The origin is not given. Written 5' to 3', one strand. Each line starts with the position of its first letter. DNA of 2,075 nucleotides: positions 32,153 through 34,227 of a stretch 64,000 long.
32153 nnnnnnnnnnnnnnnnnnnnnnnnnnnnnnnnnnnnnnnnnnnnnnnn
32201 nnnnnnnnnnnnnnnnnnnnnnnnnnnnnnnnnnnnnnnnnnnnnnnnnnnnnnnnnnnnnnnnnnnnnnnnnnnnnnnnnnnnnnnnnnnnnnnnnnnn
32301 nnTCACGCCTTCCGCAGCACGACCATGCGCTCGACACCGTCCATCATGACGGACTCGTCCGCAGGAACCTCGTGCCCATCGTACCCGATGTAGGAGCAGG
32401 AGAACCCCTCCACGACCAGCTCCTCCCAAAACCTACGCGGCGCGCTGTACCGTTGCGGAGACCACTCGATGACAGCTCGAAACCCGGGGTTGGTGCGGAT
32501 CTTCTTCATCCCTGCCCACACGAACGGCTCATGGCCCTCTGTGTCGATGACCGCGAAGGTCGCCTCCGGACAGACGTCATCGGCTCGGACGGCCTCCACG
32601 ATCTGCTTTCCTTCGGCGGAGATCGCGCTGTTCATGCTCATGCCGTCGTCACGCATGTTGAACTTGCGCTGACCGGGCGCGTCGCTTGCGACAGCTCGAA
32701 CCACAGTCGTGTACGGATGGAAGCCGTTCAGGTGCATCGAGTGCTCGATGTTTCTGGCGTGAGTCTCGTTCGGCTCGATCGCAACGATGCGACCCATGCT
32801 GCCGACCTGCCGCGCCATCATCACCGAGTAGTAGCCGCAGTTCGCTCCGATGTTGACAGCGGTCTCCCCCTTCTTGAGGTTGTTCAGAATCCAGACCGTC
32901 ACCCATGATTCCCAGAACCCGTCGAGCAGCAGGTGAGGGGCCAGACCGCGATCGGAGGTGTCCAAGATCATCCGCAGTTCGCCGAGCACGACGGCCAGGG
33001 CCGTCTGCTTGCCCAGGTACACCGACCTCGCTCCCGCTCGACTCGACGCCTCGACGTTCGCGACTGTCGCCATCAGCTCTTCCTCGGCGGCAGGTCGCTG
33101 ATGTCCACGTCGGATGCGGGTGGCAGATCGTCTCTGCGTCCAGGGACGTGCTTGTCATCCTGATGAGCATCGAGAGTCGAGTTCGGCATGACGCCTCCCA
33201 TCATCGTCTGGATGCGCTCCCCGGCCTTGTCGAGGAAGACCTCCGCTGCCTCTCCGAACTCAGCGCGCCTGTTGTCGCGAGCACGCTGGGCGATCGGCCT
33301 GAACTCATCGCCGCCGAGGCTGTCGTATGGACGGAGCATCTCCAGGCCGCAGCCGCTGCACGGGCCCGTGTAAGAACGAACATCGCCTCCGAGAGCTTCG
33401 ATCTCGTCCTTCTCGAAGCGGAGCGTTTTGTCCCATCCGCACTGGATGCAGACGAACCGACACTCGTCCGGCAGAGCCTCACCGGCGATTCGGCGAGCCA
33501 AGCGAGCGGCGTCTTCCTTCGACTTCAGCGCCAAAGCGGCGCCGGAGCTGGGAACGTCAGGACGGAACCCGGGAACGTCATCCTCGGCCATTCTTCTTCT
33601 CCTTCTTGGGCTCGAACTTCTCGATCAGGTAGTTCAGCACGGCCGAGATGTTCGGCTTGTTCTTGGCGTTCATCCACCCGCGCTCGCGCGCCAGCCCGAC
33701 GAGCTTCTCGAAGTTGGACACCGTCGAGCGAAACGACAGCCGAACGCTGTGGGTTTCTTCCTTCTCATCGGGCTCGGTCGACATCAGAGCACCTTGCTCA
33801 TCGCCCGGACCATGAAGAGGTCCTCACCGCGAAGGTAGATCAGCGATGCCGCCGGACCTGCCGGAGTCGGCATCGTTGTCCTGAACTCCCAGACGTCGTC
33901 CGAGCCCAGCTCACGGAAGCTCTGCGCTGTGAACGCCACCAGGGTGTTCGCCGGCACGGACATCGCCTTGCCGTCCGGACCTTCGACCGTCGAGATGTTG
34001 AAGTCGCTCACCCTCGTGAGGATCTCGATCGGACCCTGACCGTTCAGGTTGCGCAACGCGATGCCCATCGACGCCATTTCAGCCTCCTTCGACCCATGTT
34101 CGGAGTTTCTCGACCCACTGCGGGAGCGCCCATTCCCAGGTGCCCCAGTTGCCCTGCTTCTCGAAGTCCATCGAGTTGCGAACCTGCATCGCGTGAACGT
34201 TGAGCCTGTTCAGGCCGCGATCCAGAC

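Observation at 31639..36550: Methylation/glycosylation cassette: class I SAM methyltransferase, FkbM methyltransferase and two GT4-type glycosyltransferases in one minus-strand operon behind an operator-bearing promoter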

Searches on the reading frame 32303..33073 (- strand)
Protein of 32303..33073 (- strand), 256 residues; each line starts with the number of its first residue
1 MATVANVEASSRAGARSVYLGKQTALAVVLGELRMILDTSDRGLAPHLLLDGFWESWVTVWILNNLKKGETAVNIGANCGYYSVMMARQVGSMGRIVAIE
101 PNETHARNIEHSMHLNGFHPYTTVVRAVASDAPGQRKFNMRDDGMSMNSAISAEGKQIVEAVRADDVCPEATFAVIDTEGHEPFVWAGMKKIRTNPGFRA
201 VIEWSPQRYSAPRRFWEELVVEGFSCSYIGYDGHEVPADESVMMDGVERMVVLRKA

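Call 3: search_protein_families(library=pfam, proteins=[window:32303-33073:-], max_evalue=0.01)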
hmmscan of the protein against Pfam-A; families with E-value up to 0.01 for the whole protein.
window:32303-33073:- (256 aa): 5 families
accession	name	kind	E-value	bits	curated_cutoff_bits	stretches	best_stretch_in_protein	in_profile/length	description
PF05050.19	Methyltransf_21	-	1.5e-06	28.9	22.7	1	75-209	2-153/173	Methyltransferase FkbM domain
PF05575.17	V_cholerae_RfbT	-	1.5e-05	24.9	27.9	1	59-116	70-126/286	Vibrio cholerae RfbT protein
PF01135.25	PCMT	-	3.4e-05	24.2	20.3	1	63-111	69-116/210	Protein-L-isoaspartate(D-aspartate) O-methyltransferase (PCMT)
PF02475.24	TRM5-TYW2_MTfase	-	0.00056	20.3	28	1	63-132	31-96/164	TRM5/TYW2 methyltransferase domain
PF13578.12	Methyltransf_24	-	0.0037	18.6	26.3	1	73-132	1-60/105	Methyltransferase domain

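Call 10: search_protein_families(library=phrogs, proteins=[window:32303-33073:-], max_evalue=0.001)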
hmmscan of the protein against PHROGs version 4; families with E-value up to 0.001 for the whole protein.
window:32303-33073:- (256 aa): 2 families
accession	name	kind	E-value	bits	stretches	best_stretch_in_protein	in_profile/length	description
phrog_8156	-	other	1.4e-27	97.6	1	51-230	33-224/244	methyltransferase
phrog_15516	-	other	9.2e-08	32.8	1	63-132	51-120/214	methyltransferase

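Call 22: search_dna_similar(query=window:32303-33073:-, collection=phages, mode=protein, max_rows=25, max_evalue=0.001)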
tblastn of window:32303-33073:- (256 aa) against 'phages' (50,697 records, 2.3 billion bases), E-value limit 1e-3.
Records with a match: 71; places in all: 71; records where one place covers at least 80% of the query: 67.
Best place of each record, by identity: <60% 71.
By first word of the organism name: Streptomyces 61; Rhodococcus 8; uncultured 2.
By host as written in the record: Streptomyces griseus ATCC 10137 26; Streptomyces lividans JI 1326 14; Streptomyces sanglieri UNT16F27A 5; - 5; Rhodococcus erythropolis RIA 643 5; Streptomyces viridochromogenes DSM40736 4; Streptomyces mirabilis NRRL B-2400 4; Streptomyces griseofuscus ATCC 23916 3; and 3 more.
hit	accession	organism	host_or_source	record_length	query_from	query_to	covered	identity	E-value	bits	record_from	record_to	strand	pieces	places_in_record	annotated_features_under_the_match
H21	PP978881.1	Streptomyces phage Navo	Streptomyces lividans JI 1326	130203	6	255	98%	32.3%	2e-19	93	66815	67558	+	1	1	90: methyltransferase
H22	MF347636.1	Streptomyces phage NootNoot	Streptomyces griseus ATCC 10137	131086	6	255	98%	32.3%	2e-19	93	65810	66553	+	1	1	methyltransferase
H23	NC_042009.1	Streptomyces phage NootNoot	Streptomyces griseus ATCC 10137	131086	6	255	98%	32.3%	2e-19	93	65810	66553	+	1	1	methyltransferase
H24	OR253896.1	Streptomyces phage Persimmon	Streptomyces lividans JI 1326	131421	6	255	98%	32.3%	2e-19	93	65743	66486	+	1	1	91: methyltransferase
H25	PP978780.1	Streptomyces phage WhereRU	Streptomyces lividans JI 1326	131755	6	255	98%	32.3%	2e-19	93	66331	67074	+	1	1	89: methyltransferase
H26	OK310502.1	Streptomyces phage Bartholomune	Streptomyces lividans JI 1326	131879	6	255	98%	32.3%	2e-19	93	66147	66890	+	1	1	91: methyltransferase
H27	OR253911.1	Streptomyces phage PinkiePie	Streptomyces lividans JI 1326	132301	6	255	98%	32.3%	2e-19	93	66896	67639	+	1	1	91: methyltransferase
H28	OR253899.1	Streptomyces phage Liandry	Streptomyces lividans JI 1326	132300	6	255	98%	32.3%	2e-19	93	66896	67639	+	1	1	91: methyltransferase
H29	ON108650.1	Streptomyces phage Squillium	Streptomyces lividans JI 1326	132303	6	255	98%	32.3%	2e-19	93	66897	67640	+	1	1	92: methyltransferase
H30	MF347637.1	Streptomyces phage Paradiddles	Streptomyces griseus ATCC 10137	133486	6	255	98%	32.3%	2e-19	93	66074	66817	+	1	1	methyltransferase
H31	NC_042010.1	Streptomyces phage Paradiddles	Streptomyces griseus ATCC 10137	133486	6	255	98%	32.3%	2e-19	93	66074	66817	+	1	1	methyltransferase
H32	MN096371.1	Streptomyces phage Braelyn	Streptomyces griseus ATCC 10137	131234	6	255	98%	31.9%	2e-19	93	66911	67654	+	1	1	91: methyltransferase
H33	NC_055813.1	Streptomyces phage Braelyn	Streptomyces griseus ATCC 10137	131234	6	255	98%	31.9%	2e-19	93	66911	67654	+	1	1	91: methyltransferase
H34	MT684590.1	Streptomyces phage LilMartin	Streptomyces viridochromogenes DSM40736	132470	6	255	98%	30.9%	1e-19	93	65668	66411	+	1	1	90: methyltransferase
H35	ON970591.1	Streptomyces phage Angela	Streptomyces griseus ATCC 10137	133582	6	255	98%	30.9%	1e-19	93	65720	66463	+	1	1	90: methyltransferase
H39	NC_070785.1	Streptomyces phage Wakanda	Streptomyces sanglieri UNT16F27A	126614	5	252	97%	29.8%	3e-23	103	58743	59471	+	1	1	72: methyltransferase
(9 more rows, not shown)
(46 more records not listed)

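Call 23: get_annotated_region(hit=H23, flank=7000)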
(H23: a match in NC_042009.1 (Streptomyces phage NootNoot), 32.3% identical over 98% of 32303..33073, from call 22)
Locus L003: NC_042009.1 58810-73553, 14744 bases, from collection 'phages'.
description: Streptomyces phage NootNoot, complete genome.
organism: Streptomyces phage NootNoot (NCBI taxid 2023992)
taxonomy: Viruses; Duplodnaviria; Heunggongvirae; Uroviricota; Caudoviricetes; Stanwilliamsviridae; Boydwoodruffvirinae; Samistivirus; Samistivirus nootnoot
host: Streptomyces griseus ATCC 10137; source: soil; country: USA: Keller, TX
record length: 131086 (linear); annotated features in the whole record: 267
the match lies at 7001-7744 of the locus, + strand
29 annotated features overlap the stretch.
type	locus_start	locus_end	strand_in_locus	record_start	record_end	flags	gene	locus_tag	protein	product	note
CDS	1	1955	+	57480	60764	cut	-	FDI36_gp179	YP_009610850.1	DNA polymerase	DnaE DNA polymerase III (alpha)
CDS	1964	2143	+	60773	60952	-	-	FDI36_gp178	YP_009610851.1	hypothetical protein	-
CDS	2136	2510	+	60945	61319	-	-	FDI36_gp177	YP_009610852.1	MazG-like pyrophosphatase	MazG nucleotide pyrophosphohydrolase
CDS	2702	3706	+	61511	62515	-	-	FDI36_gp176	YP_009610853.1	UvsX-like recombinase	RecA DNA recombinase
CDS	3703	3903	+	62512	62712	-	-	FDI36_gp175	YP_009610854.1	hypothetical protein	-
CDS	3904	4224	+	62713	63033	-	-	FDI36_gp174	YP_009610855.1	Holliday junction resolvase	-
CDS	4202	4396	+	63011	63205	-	-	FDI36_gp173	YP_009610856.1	hypothetical protein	-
CDS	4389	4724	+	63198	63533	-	-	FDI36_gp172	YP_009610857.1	hypothetical protein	-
CDS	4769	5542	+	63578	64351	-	-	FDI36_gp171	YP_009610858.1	CRISPR/Cas system associated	-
CDS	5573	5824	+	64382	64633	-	-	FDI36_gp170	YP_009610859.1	hypothetical protein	-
CDS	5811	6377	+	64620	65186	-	-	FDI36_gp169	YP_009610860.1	crossover junction endodeoxyribonuclease RuvC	resolvase, RuvC-like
CDS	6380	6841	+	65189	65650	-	-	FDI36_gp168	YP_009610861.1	GTP-binding domain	-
CDS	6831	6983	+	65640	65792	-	-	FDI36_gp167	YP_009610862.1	DNA binding protein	-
CDS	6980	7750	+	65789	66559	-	-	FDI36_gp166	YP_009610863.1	methyltransferase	-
CDS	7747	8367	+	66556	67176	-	-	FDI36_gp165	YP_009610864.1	thymidylate kinase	-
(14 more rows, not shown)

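Call 24: get_annotated_region(hit=H39, flank=7000)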
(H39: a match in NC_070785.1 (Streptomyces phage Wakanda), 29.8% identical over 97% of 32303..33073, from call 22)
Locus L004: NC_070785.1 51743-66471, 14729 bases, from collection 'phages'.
description: Streptomyces phage Wakanda, complete genome.
organism: Streptomyces phage Wakanda (NCBI taxid 2713267)
taxonomy: Viruses; Duplodnaviria; Heunggongvirae; Uroviricota; Caudoviricetes; Stanwilliamsviridae; Loccivirinae; Wakandavirus; Wakandavirus wakanda
host: Streptomyces sanglieri UNT16F27A; source: soil; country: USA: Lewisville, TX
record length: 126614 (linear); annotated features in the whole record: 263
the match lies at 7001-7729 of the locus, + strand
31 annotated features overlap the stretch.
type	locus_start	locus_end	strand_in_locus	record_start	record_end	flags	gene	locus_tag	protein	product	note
CDS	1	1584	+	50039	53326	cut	57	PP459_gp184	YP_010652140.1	DnaE-like DNA polymerase III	DnaE-like DNA polymerase III (alpha)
CDS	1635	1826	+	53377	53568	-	58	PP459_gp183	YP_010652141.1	hypothetical protein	-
CDS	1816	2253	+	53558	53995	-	59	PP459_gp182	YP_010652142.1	dUTPase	deoxyuridine triphosphatase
CDS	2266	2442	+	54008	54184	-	60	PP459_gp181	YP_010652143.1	hypothetical protein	-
CDS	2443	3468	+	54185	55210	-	61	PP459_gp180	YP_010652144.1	UvsX-like recombinase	RecA-like DNA Recombinase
CDS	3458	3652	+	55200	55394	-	62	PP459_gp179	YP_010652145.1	hypothetical protein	-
CDS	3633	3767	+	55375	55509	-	63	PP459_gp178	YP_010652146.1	hypothetical protein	-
CDS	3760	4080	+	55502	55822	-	64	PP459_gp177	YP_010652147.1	Holliday junction resolvase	-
CDS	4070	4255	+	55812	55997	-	65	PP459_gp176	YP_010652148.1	hypothetical protein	-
CDS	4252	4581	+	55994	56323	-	66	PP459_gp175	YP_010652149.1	hypothetical protein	-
CDS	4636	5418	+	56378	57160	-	67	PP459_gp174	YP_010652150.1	CRISPR/Cas system associated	exonuclease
CDS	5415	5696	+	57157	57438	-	68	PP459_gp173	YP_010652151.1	hypothetical protein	-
CDS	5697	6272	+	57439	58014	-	69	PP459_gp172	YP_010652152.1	RuvC-like resolvase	-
CDS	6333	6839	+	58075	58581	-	70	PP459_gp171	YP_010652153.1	GTP-binding domain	DprA-like DNA processing chain A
CDS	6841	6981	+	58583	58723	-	71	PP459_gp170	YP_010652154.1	helix-turn-helix DNA binding domain protein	helix-turn-helix DNA binding domain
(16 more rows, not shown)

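Call 63: search_solved_structures(query=window:32303-33073:-, max_evalue=1)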
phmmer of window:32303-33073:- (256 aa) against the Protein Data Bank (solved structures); distinct sequences matched with E-value up to 1: 38.
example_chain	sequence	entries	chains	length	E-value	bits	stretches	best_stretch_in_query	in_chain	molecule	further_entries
6aw5_A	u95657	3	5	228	0.0035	19.7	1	72-139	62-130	Catechol O-methyltransferase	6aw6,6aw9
6aw4_A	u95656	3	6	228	0.004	19.5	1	72-138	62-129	Catechol O-methyltransferase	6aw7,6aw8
5fhq_A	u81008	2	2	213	0.0042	19.5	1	72-139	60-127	Catechol O-methyltransferase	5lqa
5fhr_A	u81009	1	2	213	0.0042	19.5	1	72-139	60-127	Catechol O-methyltransferase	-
1h1d_A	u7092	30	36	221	0.0045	19.4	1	72-139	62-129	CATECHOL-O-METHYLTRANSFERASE | CATECHOL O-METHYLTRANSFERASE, SOLUBLE FORM | CATECHOL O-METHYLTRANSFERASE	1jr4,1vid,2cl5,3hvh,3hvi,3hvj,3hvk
2zlb_A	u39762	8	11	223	0.0046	19.4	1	72-139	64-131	Catechol O-methyltransferase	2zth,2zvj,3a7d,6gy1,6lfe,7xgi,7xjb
2yxe_A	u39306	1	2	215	0.0048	19.3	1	63-121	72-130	Protein-L-isoaspartate O-methyltransferase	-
4p58_A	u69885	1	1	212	0.013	17.9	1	72-138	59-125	Catechol O-methyltransferase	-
3bwy_A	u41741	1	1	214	0.016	17.6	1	72-138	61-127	COMT protein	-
1o54_A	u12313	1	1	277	0.018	17.4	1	63-120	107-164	SAM-dependent O-methyltransferase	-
3bwm_A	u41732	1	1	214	0.022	17.1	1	72-138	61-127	Catechol O-methyltransferase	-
4xue_B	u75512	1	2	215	0.022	17.1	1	72-138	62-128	Catechol O-methyltransferase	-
3a7e_A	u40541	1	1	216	0.022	17.1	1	72-138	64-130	Catechol O-methyltransferase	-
4xuc_A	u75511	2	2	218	0.023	17.1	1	72-138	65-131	Catechol O-methyltransferase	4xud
4pyi_A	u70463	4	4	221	0.023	17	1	72-138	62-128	Catechol O-methyltransferase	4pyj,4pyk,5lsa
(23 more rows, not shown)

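Call 73: search_protein_families(library=ncbifam, proteins=[window:32303-33073:-], max_evalue=0.01)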
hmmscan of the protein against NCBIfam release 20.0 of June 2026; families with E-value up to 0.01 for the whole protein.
window:32303-33073:- (256 aa): 10 families
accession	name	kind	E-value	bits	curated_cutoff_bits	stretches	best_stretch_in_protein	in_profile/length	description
TIGR01444.1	fkbM_fam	subfamily_domain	1.2e-16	61.4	37.7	1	72-192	2-130/143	FkbM family methyltransferase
TIGR02469.1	CbiT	equivalog_domain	7.8e-07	29.4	78.3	1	65-131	16-80/124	precorrin-6Y C5,15-methyltransferase (decarboxylating) subunit CbiT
NF010549.0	PRK13942.1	equivalog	1.3e-05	24.9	282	1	65-125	74-134/215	protein-L-isoaspartate O-methyltransferase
TIGR00438.1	rrmJ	equivalog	0.0005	19.6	300.15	1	66-136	30-98/188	23S rRNA (uridine(2552)-2'-O)-methyltransferase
TIGR00080.1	pimt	equivalog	0.00057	19.8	159.05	1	65-104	74-113/216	protein-L-isoaspartate O-methyltransferase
NF010550.0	PRK13943.1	equivalog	0.00062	19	359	1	64-117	76-129/322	protein-L-isoaspartate O-methyltransferase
NF041537.1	ArsM_AhpD_UU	exception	0.002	17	510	1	63-111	71-120/345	arsenite methyltransferase/AhpD domain selenoprotein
NF008390.0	PRK11188.1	equivalog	0.0031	17.1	269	1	66-100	49-83/209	23S rRNA (uridine(2552)-2'-O)-methyltransferase RlmE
TIGR04290.1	meth_Rta_06860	hypoth_equivalog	0.0031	17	300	1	68-107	49-86/226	TIGR04290 family methyltransferase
NF047649.1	MTase_UXPK_star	exception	0.0086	15.1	460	0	62-105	71-114/283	methyltransferase/UXPK-star double selenoprotein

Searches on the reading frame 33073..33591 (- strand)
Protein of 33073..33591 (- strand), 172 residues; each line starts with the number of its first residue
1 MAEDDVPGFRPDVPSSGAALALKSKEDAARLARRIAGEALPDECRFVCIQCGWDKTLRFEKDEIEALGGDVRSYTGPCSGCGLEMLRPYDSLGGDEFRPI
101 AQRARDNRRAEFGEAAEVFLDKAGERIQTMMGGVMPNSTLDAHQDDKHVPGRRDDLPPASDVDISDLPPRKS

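Call 3: search_protein_families(library=pfam, proteins=[window:33073-33591:-], max_evalue=0.01)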
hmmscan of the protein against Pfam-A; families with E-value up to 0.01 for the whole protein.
window:33073-33591:- (172 aa): 0 families

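Call 10: search_protein_families(library=phrogs, proteins=[window:33073-33591:-], max_evalue=0.001)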
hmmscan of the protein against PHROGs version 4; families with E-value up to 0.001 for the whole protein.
window:33073-33591:- (172 aa): 0 families

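Call 73: search_protein_families(library=ncbifam, proteins=[window:33073-33591:-], max_evalue=0.01)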
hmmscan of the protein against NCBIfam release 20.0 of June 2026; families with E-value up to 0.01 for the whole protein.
window:33073-33591:- (172 aa): 0 families

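Call 104: find_homologous_proteins(query=window:33073-33591:-)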
Query window:33073-33591:- (172 aa): 8 proteins with E <= 0.001 among 342 candidates.
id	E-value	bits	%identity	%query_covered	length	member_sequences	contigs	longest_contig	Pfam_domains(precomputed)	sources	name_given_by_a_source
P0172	9.9e-110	382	99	100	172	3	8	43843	-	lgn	-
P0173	2.4e-77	277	72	97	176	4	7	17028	-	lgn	-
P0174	5.5e-77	276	75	97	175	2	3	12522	-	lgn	-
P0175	1.1e-37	148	43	93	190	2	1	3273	-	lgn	-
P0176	2.1e-35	140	76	51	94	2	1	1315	-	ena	-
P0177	1.1e-34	138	48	94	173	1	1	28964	-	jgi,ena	-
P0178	4.5e-33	133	48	100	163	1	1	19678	-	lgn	-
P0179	3.3e-29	120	39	97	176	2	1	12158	-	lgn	-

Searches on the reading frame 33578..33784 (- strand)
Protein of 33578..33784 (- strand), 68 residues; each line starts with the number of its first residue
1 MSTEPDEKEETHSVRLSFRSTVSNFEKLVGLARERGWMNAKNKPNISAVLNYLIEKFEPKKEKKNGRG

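Call 3: search_protein_families(library=pfam, proteins=[window:33578-33784:-], max_evalue=0.01)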
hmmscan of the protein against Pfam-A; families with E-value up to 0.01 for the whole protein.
window:33578-33784:- (68 aa): 0 families

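Call 10: search_protein_families(library=phrogs, proteins=[window:33578-33784:-], max_evalue=0.001)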
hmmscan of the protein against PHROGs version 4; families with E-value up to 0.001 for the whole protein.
window:33578-33784:- (68 aa): 0 families

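Call 73: search_protein_families(library=ncbifam, proteins=[window:33578-33784:-], max_evalue=0.01)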
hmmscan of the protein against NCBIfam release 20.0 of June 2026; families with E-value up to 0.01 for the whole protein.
window:33578-33784:- (68 aa): 0 families

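Call 107: search_solved_structures(query=A3, max_evalue=10)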
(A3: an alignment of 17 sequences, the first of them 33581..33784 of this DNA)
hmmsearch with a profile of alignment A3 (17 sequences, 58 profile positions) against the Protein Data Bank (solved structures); distinct sequences matched with E-value up to 10: 5.
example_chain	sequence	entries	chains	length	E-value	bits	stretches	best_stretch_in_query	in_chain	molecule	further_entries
8esq_s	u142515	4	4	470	0.12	15.3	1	22-52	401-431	GTPase grn1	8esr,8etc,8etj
8i9t_CL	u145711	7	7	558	0.43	13.5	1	17-43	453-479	Putative GTP binding protein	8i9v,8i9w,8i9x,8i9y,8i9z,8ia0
8pv1_CL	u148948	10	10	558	0.43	13.5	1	17-43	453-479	Putative GTP binding protein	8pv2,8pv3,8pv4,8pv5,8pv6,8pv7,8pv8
3lw8_E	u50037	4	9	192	0.51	13.3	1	31-57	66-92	IpgB2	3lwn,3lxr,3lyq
2o7t_A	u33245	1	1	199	0.91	12.5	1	13-34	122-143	Transcriptional regulator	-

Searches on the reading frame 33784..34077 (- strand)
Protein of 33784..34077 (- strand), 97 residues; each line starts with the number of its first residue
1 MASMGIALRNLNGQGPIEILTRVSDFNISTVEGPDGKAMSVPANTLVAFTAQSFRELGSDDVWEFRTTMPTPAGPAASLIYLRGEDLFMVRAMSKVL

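Call 3: search_protein_families(library=pfam, proteins=[window:33784-34077:-], max_evalue=0.01)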
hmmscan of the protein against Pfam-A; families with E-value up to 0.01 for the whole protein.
window:33784-34077:- (97 aa): 0 families

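Call 10: search_protein_families(library=phrogs, proteins=[window:33784-34077:-], max_evalue=0.001)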
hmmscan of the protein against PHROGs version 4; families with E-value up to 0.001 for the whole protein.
window:33784-34077:- (97 aa): 0 families

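Call 73: search_protein_families(library=ncbifam, proteins=[window:33784-34077:-], max_evalue=0.01)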
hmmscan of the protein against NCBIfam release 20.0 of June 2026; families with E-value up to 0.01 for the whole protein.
window:33784-34077:- (97 aa): 0 families
